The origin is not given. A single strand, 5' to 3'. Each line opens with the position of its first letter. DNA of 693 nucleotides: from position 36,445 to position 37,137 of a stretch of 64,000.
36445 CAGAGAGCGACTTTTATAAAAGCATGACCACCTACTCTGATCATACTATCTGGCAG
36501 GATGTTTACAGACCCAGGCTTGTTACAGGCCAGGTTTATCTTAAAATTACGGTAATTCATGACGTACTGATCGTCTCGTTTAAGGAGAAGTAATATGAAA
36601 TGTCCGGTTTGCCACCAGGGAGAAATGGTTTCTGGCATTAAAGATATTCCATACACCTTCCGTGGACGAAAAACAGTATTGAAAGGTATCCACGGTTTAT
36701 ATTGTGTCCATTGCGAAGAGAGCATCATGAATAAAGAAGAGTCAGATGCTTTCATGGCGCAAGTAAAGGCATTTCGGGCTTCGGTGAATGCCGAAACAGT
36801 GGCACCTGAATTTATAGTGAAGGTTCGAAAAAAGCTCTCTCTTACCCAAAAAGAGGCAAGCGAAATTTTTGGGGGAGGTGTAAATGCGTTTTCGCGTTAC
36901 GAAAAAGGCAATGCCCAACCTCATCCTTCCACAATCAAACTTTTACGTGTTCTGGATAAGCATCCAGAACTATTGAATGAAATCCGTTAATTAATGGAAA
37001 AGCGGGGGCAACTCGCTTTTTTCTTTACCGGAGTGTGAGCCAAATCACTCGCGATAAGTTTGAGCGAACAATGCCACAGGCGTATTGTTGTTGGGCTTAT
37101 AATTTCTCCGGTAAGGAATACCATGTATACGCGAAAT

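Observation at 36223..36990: mqsR-mqsA type II toxin-antitoxin module with two upstream palindromic operators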

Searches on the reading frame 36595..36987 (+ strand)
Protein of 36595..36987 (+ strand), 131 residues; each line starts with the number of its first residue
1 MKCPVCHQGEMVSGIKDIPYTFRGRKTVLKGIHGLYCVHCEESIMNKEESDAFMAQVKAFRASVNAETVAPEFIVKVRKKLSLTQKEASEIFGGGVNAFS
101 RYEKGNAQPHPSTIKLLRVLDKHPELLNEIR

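Call 7: search_solved_structures(query=window:36595-36987:+, show_alignments=1)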
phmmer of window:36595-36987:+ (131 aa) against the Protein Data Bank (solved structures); distinct sequences matched with E-value up to 0.001: 7.
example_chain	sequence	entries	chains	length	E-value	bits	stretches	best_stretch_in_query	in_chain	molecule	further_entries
2kz8_A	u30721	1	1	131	2.4e-86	289.5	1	1-131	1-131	Uncharacterized HTH-type transcriptional regulator ygiT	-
3gn5_A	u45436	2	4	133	2.6e-86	289.4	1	1-131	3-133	HTH-type transcriptional regulator MQSA (YGIT/b3021) | Uncharacterized HTH-type transcriptional regulator ygiT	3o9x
3hi2_A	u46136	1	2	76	4e-48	166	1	1-76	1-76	HTH-type transcriptional regulator mqsA(ygiT)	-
3ga8_A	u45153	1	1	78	4.5e-48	165.8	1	1-76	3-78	HTH-type transcriptional regulator MqsA (YgiT/B3021)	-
3fmy_A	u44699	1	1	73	1.2e-40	141.9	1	61-131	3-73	HTH-type transcriptional regulator MQSA (ygiT/b3021)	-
5jaa_A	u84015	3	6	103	0.00046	23.7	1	63-130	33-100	Antitoxin igA-2 | Antitoxin HigA-2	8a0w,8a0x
5j9i_A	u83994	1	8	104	0.00046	23.6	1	63-130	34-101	Antitoxin igA-2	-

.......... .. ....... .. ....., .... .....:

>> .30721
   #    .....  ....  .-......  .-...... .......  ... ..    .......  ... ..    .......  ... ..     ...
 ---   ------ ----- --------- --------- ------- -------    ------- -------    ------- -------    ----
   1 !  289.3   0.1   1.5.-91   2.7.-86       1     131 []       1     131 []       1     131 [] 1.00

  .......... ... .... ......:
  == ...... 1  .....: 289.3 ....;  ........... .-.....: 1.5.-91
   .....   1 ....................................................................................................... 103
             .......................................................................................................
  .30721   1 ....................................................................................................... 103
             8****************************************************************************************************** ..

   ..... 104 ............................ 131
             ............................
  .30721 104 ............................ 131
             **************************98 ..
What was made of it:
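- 36595..36990 (+): mqsA (ygiT, b3021), 131-aa antitoxin and repressor. N-terminal Cys4 zinc domain (C3, C6, C37, C40) and C-terminal XRE-type HTH (N97, R101). 100% identical to PDB 2KZ8, 3GN5 and 3O9X (call 7).
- On MqsA antitoxin family (Pfam PF15731, NCBIfam TIGR03830): 100% identical to 2KZ8, 3GN5 and 3O9X (call 7).
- Closest known: HigB/HigA-type modules. Same: The MqsA C-terminal domain weakly matches HigA-2 (5JAA, E 4.6e-4, residues 63-130, call 7).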

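Call 9: profile_search(protein=window:36595-36987:+)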
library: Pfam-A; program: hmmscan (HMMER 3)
A. the first sequence (131 residues): domains with independent E <= 10: 7; with E <= 0.001: 2
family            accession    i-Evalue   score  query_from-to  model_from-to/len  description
MqsA_antitoxin    PF15731.11      8e-56   188.2       1-131         1-131/131  Antitoxin component of bacterial toxin-antitoxin system, MqsA
HTH_3             PF01381.28    0.00084    19.8      76-117         3-44/55  Helix-turn-helix
HTH_31            PF13560.12      0.069    13.9      78-115        10-48/64  Helix-turn-helix domain
Tn916-Xis         PF09035.16       0.16    12.6      74-99          7-32/69  Excisionase from transposon Tn916
HTH_19            PF12844.13        0.2    12.0      72-114         2-44/64  Helix-turn-helix domain
Xre-like-HTH      PF20432.4        0.38    11.5      66-105         7-46/63  Antitoxin Xre-like helix-turn-helix domain
HTH_92            PF22495.2        0.49    10.2      76-113         2-39/45  RsaL-like HTH domain
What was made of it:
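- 36595..36990 (+): PF15731 at 8e-56 and HTH_3 at 8e-4 (call 9).
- On MqsA antitoxin family (Pfam PF15731, NCBIfam TIGR03830): PF15731, E 8e-56, positions 1-131 of 131 (call 9). HTH_3 matches residues 76-117 (call 9).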

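Call 15: search_dna_similar(query=window:36595-36987:+, collection=plasmids, mode=protein, max_rows=40, rows=spread, max_evalue=1e-8)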
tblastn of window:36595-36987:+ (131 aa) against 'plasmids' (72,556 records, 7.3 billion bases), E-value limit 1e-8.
Records with a match: 97; places in all: 99; records where one place covers at least 80% of the query: 78.
Best place of each record, by identity: >=99% 2; 60-80% 6; <60% 89.
By first word of the organism name: Sinorhizobium 15; Pseudomonas 6; Rhizobium 5; Methylocystis 5; Agrobacterium 5; Burkholderia 4; Vibrio 4; Aeromonas 4; Rahnella 3; Pectobacterium 3; and 32 more.
By predicted mobility (MOB-suite, as given by PLSDB): non-mobilizable 46; conjugative 40; mobilizable 11.
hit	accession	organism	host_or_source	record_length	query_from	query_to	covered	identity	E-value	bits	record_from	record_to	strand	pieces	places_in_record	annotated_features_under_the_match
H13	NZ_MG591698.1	Escherichia coli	Homo sapiens,feces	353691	1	131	100%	100.0%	8e-84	273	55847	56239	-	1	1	mqsA: type II toxin-antitoxin system antitoxin MqsA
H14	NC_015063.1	Rahnella aceris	-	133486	1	131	100%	67.2%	1e-52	184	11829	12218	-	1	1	type II TA system antitoxin MqsA family protein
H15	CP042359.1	Rahnella aquatilis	hyacinth,plant,hyacinth bulb, basal ...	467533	1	131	100%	65.6%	9e-52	181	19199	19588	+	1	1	YgiT-type zinc finger protein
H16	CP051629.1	Pectobacterium versatile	potato,single colony,stem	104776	1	131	100%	55.7%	2e-47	169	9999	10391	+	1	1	type II toxin-antitoxin system MqsA family antitoxin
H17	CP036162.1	Pectobacterium atrosepticum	Solanum tuberosum,whole organisme,plant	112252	1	131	100%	55.0%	3e-47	169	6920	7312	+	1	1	YgiT-type zinc finger protein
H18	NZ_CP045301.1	Azotobacter salinestris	cell culture,soil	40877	1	131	100%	54.2%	4e-40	148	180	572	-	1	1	type II toxin-antitoxin system MqsA family antitoxin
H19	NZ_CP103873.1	Herbaspirillum huttiense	tea plant,single cell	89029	1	131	100%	51.1%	3e-42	154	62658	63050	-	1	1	type II toxin-antitoxin system MqsA family antitoxin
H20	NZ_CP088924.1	Rhodanobacter thiooxydans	soil,well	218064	1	131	100%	51.1%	2e-34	132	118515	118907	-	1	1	type II toxin-antitoxin system MqsA family antitoxin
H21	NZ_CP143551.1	Burkholderia multivorans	Homo sapiens,bronchoalveolar lavage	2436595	1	130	99%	50.8%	2e-34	132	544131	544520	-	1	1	none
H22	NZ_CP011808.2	Pandoraea faecigallinarum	cell culture,chicken dung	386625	1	131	100%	49.6%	7e-41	150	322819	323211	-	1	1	type II toxin-antitoxin system MqsA family antitoxin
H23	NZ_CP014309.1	Burkholderia sp. PAMC 26561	single cell,lichen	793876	1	131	100%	48.1%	1e-36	138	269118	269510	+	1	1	type II toxin-antitoxin system MqsA family antitoxin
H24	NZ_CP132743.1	Mycetohabitans endofungorum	Rhizopus microsporus,culture isolated ...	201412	1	131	100%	47.3%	8e-38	142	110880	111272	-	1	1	type II toxin-antitoxin system MqsA family antitoxin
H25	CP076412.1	Ralstonia wenshanensis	soil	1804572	1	131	100%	45.8%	3e-33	129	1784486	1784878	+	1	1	type II toxin-antitoxin system MqsA family antitoxin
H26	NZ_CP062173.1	Mycetohabitans rhizoxinica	Rhizopus microsporus,bacterial ...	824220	1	131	96%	47.6%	4e-28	148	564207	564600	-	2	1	none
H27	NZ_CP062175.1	Mycetohabitans rhizoxinica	Rhizopus microsporus,bacterial culture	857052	1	131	96%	46.0%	1e-26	143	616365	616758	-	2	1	none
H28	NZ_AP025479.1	Vibrio crassostreae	-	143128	3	130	98%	40.6%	2e-18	87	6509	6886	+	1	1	type II toxin-antitoxin system MqsA family antitoxin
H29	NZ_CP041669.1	Legionella israelensis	cell culture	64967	3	131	98%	38.5%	3e-22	98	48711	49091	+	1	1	type II toxin-antitoxin system MqsA family antitoxin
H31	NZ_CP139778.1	Pseudomonas asiatica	isolate,activated sludge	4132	2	131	99%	35.6%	2e-10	64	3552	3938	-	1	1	type II TA system antitoxin MqsA family protein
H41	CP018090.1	Xanthomonas oryzae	rice,whole organism,leaves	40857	2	130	98%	31.8%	1e-10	64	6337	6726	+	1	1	hypothetical protein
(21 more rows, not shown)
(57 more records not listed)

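Call 17: get_annotated_region(hit=H14, flank=1200)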
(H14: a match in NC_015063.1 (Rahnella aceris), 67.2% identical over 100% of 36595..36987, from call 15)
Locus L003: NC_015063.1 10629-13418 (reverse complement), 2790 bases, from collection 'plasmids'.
description: Rahnella aceris plasmid pRAHAQ02, complete sequence
organism: Rahnella aceris (NCBI taxid 2703885)
taxonomy: Bacteria; Pseudomonadota; Gammaproteobacteria; Enterobacterales; Yersiniaceae; Rahnella; Rahnella aceris
host: -; source: -; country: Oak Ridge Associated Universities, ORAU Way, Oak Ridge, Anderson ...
typing (MOB-suite, as given by PLSDB): non-mobilizable; replicon rep_cluster_1002
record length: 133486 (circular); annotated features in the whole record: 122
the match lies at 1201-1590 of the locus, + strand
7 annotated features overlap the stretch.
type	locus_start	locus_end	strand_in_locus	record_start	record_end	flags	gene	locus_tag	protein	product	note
CDS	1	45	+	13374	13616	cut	-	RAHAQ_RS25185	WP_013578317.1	DUF905 family protein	-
CDS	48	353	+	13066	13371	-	-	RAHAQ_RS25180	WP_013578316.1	hypothetical protein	-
CDS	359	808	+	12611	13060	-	-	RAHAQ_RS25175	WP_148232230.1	hypothetical protein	-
CDS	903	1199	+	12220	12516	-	-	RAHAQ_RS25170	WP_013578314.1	type II toxin-antitoxin system MqsR family toxin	-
CDS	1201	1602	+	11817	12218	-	-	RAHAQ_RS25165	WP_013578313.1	type II TA system antitoxin MqsA family protein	-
CDS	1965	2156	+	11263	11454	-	-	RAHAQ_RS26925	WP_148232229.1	hypothetical protein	-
CDS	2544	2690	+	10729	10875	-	-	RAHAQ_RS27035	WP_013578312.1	hypothetical protein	-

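Call 18: get_annotated_region(hit=H16, flank=1200)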
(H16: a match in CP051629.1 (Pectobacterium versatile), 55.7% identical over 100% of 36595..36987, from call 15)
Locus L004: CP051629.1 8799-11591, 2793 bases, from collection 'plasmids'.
description: Pectobacterium versatile strain MYP201603 plasmid p.MYP201603, complete sequence
organism: Pectobacterium versatile (NCBI taxid 2488639)
taxonomy: Bacteria; Pseudomonadota; Gammaproteobacteria; Enterobacterales; Pectobacteriaceae; Pectobacterium; Pectobacterium versatile
host: -; source: potato,single colony,stem; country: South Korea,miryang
typing (MOB-suite, as given by PLSDB): mobilizable; relaxase MOBP
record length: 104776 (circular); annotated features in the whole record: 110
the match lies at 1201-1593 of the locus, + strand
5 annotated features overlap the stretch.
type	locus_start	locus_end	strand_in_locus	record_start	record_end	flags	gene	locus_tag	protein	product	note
CDS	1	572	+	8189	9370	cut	-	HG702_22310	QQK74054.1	hypothetical protein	-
CDS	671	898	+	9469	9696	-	-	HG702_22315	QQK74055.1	hypothetical protein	-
CDS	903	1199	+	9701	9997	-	-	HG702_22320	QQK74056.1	type II toxin-antitoxin system MqsR family toxin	-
CDS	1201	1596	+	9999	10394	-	-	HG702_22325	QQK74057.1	type II toxin-antitoxin system MqsA family antitoxin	-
CDS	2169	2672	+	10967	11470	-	-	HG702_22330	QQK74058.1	antirestriction protein ArdA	-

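Call 19: get_annotated_region(hit=H18, flank=1200)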
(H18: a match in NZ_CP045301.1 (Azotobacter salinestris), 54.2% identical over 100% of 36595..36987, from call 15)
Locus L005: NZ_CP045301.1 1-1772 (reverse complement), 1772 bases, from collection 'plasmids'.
description: Azotobacter salinestris strain KACC 13899 plasmid unnamed2, complete sequence
organism: Azotobacter salinestris (NCBI taxid 69964)
taxonomy: Bacteria; Pseudomonadota; Gammaproteobacteria; Pseudomonadales; Pseudomonadaceae; Azotobacter; Azotobacter salinestris
host: -; source: cell culture,soil; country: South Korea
typing (MOB-suite, as given by PLSDB): non-mobilizable; replicon rep_cluster_2248
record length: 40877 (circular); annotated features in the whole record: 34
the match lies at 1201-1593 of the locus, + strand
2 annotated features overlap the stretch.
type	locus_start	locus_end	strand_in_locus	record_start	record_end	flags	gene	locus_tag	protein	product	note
CDS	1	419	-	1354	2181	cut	-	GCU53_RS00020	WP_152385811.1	replication initiation protein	GO:0006270 - DNA replication initiation [Evidence IEA]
CDS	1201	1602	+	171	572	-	-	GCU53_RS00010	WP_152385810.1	type II toxin-antitoxin system MqsA family antitoxin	-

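Call 20: get_annotated_region(hit=H19, flank=1200)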
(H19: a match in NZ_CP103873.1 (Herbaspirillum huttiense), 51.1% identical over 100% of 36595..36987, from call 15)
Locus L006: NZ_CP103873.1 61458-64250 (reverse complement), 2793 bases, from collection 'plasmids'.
description: Herbaspirillum huttiense strain ZXN111 plasmid unnamed, complete sequence
organism: Herbaspirillum huttiense (NCBI taxid 863372)
taxonomy: Bacteria; Pseudomonadota; Betaproteobacteria; Burkholderiales; Oxalobacteraceae; Herbaspirillum; Herbaspirillum huttiense
host: -; source: tea plant,single cell; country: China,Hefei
typing (MOB-suite, as given by PLSDB): non-mobilizable
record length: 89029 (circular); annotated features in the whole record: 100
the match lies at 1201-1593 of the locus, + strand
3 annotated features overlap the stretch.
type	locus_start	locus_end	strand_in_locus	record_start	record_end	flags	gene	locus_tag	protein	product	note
CDS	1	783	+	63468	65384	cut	-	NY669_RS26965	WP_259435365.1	hypothetical protein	-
CDS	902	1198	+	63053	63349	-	-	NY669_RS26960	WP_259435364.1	type II toxin-antitoxin system MqsR family toxin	-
CDS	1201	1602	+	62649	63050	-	-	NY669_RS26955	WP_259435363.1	type II toxin-antitoxin system MqsA family antitoxin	-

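Call 21: get_annotated_region(hit=H20, flank=1200)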
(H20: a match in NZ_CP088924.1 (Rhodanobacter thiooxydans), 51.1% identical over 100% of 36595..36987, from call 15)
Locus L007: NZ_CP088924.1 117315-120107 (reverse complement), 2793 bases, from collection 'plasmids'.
description: Rhodanobacter thiooxydans strain FW510-R12 plasmid unnamed, complete sequence
organism: Rhodanobacter thiooxydans (NCBI taxid 416169)
taxonomy: Bacteria; Pseudomonadota; Gammaproteobacteria; Lysobacterales; Rhodanobacteraceae; Rhodanobacter; Rhodanobacter thiooxydans
host: -; source: soil,well; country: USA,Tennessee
typing (MOB-suite, as given by PLSDB): non-mobilizable
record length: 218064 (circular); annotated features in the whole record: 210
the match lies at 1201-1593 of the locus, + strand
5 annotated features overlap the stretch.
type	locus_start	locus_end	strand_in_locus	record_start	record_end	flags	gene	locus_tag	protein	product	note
CDS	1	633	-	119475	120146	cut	-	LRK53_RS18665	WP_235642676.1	S24 family peptidase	-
CDS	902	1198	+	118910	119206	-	-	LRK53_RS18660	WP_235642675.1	type II toxin-antitoxin system MqsR family toxin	-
CDS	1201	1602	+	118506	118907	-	-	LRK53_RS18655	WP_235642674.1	type II toxin-antitoxin system MqsA family antitoxin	-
CDS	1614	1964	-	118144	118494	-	-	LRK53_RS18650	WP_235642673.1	transposase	-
CDS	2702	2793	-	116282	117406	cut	-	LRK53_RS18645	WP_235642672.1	RHS repeat-associated core domain-containing protein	-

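Call 22: get_annotated_region(hit=H22, flank=1200)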
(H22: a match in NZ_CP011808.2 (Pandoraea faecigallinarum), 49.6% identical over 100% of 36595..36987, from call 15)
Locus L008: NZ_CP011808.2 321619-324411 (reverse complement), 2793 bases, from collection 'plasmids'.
description: Pandoraea faecigallinarum strain DSM 23572 plasmid pPF72-1, complete sequence
organism: Pandoraea faecigallinarum (NCBI taxid 656179)
taxonomy: Bacteria; Pseudomonadota; Betaproteobacteria; Burkholderiales; Burkholderiaceae; Pandoraea; Pandoraea faecigallinarum
host: -; source: cell culture,chicken dung; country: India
typing (MOB-suite, as given by PLSDB): conjugative; replicon rep_cluster_226; relaxase MOBF,MOBP; mating-pair formation MPF_T
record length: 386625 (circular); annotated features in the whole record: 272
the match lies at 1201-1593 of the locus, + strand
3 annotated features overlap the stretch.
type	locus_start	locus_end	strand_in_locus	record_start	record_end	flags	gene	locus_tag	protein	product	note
CDS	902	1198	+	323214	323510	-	-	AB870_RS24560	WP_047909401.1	type II toxin-antitoxin system MqsR family toxin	-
CDS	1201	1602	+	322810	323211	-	-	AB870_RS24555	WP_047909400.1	type II toxin-antitoxin system MqsA family antitoxin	-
CDS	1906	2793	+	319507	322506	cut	-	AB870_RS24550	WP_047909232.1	hypothetical protein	-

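Call 23: get_annotated_region(hit=H24, flank=1200)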
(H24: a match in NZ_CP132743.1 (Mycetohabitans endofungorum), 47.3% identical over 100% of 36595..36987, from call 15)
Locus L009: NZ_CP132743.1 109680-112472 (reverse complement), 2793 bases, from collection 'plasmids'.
description: Mycetohabitans endofungorum strain B14/HKI 0403 plasmid unnamed2, complete sequence
organism: Mycetohabitans endofungorum (NCBI taxid 417203)
taxonomy: Bacteria; Pseudomonadota; Betaproteobacteria; Burkholderiales; Burkholderiaceae; Mycetohabitans; Mycetohabitans endofungorum
host: -; source: Rhizopus microsporus,culture isolated from host hyphae,hyphae of ATCC 52814,forest soil; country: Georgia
typing (MOB-suite, as given by PLSDB): conjugative; relaxase MOBF; mating-pair formation MPF_F
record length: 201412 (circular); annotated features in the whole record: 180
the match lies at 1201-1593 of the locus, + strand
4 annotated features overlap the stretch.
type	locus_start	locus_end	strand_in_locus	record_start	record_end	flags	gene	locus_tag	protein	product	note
CDS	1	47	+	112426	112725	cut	-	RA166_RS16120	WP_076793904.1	type II toxin-antitoxin system RelE/ParE family toxin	GO:0030541 - plasmid partitioning [Evidence IEA]; GO:0051290 - protein heterotetramerization [Evidence IEA]; GO:0009432 ...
CDS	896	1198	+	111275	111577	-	-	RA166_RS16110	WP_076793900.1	type II toxin-antitoxin system MqsR family toxin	-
CDS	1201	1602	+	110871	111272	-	-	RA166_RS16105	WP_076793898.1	type II toxin-antitoxin system MqsA family antitoxin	-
CDS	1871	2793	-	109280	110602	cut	-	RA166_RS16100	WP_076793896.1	IS5 family transposase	-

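Call 24: get_annotated_region(hit=H25, flank=1200)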
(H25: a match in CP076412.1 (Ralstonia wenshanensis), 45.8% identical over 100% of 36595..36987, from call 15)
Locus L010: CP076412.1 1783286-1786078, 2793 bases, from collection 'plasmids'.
description: Ralstonia wenshanensis strain 56D2 plasmid p56D2, complete sequence
organism: Ralstonia wenshanensis (NCBI taxid 2842456)
taxonomy: Bacteria; Pseudomonadota; Betaproteobacteria; Burkholderiales; Burkholderiaceae; Ralstonia; Ralstonia wenshanensis
host: -; source: soil; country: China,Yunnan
typing (MOB-suite, as given by PLSDB): non-mobilizable
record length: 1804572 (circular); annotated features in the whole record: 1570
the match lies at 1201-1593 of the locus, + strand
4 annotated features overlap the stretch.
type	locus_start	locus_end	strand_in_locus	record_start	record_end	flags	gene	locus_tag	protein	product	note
CDS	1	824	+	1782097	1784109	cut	-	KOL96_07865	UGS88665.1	EAL domain-containing protein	-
CDS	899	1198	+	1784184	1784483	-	-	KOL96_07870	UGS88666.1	type II toxin-antitoxin system MqsR family toxin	-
CDS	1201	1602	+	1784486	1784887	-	-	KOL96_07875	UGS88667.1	type II toxin-antitoxin system MqsA family antitoxin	-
CDS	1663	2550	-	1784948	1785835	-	-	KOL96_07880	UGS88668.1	EamA family transporter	-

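Call 25: get_annotated_region(hit=H28, flank=1200)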
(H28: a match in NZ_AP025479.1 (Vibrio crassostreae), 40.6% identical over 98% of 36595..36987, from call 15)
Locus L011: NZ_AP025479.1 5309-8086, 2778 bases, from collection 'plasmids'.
description: Vibrio crassostreae strain LMG 22240 plasmid p2, complete sequence
organism: Vibrio crassostreae (NCBI taxid 246167)
taxonomy: Bacteria; Pseudomonadota; Gammaproteobacteria; Vibrionales; Vibrionaceae; Vibrio; Vibrio crassostreae
host: -; source: -; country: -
typing (MOB-suite, as given by PLSDB): conjugative; relaxase MOBF; mating-pair formation MPF_F
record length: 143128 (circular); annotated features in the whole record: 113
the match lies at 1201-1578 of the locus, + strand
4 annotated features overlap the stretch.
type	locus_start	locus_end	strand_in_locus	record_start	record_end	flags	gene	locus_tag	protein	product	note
CDS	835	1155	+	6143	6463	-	-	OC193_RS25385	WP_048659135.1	type II toxin-antitoxin system MqsR family toxin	GO:0017148 - negative regulation of translation [Evidence IEA]; GO:0009372 - quorum sensing [Evidence IEA]; GO:0044010 ...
CDS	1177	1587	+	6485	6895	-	-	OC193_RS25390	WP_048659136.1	type II toxin-antitoxin system MqsA family antitoxin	-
CDS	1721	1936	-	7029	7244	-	-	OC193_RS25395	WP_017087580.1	hypothetical protein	-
CDS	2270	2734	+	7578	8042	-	-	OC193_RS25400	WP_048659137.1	hypothetical protein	-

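Call 26: get_annotated_region(hit=H29, flank=1200)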
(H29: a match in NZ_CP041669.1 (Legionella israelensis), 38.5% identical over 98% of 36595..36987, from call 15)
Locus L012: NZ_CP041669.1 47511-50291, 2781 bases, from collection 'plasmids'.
description: Legionella israelensis strain L18-01051 plasmid unnamed, complete sequence
organism: Legionella israelensis (NCBI taxid 454)
taxonomy: Bacteria; Pseudomonadota; Gammaproteobacteria; Legionellales; Legionellaceae; Legionella; Legionella israelensis
host: -; source: cell culture; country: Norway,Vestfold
typing (MOB-suite, as given by PLSDB): mobilizable; relaxase MOBF
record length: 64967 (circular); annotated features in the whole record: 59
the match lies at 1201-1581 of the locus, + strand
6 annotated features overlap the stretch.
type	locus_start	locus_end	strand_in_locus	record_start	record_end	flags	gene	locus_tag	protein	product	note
CDS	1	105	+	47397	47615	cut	-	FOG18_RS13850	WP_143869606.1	hypothetical protein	-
CDS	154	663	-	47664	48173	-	-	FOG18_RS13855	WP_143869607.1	antirestriction protein ArdA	-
CDS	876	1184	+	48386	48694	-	-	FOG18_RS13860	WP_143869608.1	type II toxin-antitoxin system MqsR family toxin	-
CDS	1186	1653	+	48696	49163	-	-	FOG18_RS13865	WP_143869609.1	type II toxin-antitoxin system MqsA family antitoxin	-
CDS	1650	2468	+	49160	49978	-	-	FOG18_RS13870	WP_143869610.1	hypothetical protein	-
CDS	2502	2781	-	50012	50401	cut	-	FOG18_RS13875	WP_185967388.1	GFA family protein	-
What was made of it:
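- Orthologues are common on plasmids of many genera, 97 records, often next to ArdA, replication or transposase genes (calls 15, 18-26).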

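Call 27: get_annotated_region(hit=H31, flank=1200)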
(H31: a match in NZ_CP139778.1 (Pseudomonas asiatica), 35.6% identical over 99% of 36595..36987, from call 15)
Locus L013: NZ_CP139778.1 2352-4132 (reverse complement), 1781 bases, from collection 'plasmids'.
description: Pseudomonas asiatica strain Teo6 plasmid p2_Teo6, complete sequence
organism: Pseudomonas asiatica (NCBI taxid 2219225)
taxonomy: Bacteria; Pseudomonadota; Gammaproteobacteria; Pseudomonadales; Pseudomonadaceae; Pseudomonas; Pseudomonas asiatica
host: -; source: isolate,activated sludge; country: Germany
typing (MOB-suite, as given by PLSDB): non-mobilizable
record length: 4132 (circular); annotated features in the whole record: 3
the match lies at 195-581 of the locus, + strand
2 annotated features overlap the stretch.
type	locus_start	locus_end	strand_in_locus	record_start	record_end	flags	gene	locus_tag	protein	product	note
CDS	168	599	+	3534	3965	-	-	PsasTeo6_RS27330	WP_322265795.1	type II TA system antitoxin MqsA family protein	-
CDS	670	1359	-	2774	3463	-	-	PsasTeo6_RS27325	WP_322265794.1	NYN domain-containing protein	-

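Call 28: get_annotated_region(hit=H41, flank=1200)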
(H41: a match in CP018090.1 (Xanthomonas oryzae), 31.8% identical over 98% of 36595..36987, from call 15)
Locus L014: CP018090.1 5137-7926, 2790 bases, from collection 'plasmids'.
description: Xanthomonas oryzae pv. oryzae strain YN24 plasmid pXOOYN24, complete sequence
organism: Xanthomonas oryzae (NCBI taxid 64187)
taxonomy: Bacteria; Pseudomonadota; Gammaproteobacteria; Lysobacterales; Lysobacteraceae; Xanthomonas; Xanthomonas oryzae
host: -; source: rice,whole organism,leaves; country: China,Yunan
typing (MOB-suite, as given by PLSDB): non-mobilizable; replicon rep_cluster_2140; mating-pair formation MPF_T
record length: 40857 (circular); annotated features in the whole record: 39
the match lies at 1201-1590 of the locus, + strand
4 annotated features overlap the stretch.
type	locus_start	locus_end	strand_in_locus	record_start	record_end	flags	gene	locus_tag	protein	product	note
CDS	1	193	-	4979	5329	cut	-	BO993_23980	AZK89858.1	conjugal transfer protein TraO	-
CDS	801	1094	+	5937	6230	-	-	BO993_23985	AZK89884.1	hypothetical protein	-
CDS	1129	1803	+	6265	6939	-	-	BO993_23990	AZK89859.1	hypothetical protein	-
CDS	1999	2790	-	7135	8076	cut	-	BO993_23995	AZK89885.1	KfrA protein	-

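Call 42: search_protein_families(proteins=[window:36595-36987:+], library=ncbifam)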
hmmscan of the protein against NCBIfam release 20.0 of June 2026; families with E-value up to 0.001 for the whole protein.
window:36595-36987:+ (131 aa): 3 families
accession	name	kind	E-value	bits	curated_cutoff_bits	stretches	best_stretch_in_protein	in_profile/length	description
TIGR03830.1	CxxCG_CxxCG_HTH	subfamily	2.9e-43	146.7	61.8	1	3-131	1-127/127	type II TA system antitoxin MqsA family protein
TIGR03831.1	YgiT_finger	domain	2.4e-11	43.7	20.2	1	3-47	1-45/46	YgiT-type zinc finger protein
NF041951.1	phage_RstR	subfamily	4.6e-06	26.9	80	1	74-115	7-48/108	RstR family transcriptional repressor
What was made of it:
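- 36595..36990 (+): TIGR03830 at 146.7 bits against a cut-off of 61.8 (call 42).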

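Call 56: search_protein_families(proteins=[window:36595-36987:+], library=padloc, max_evalue=0.01)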
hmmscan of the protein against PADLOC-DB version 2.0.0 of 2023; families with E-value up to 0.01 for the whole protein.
window:36595-36987:+ (131 aa): 2 families
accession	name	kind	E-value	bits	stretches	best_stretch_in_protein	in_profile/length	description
PDLC03952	RmrA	-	2.3e-05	21.4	1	55-117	8-70/395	-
PDLC03947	RmrA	-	0.00051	17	1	65-116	7-59/383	-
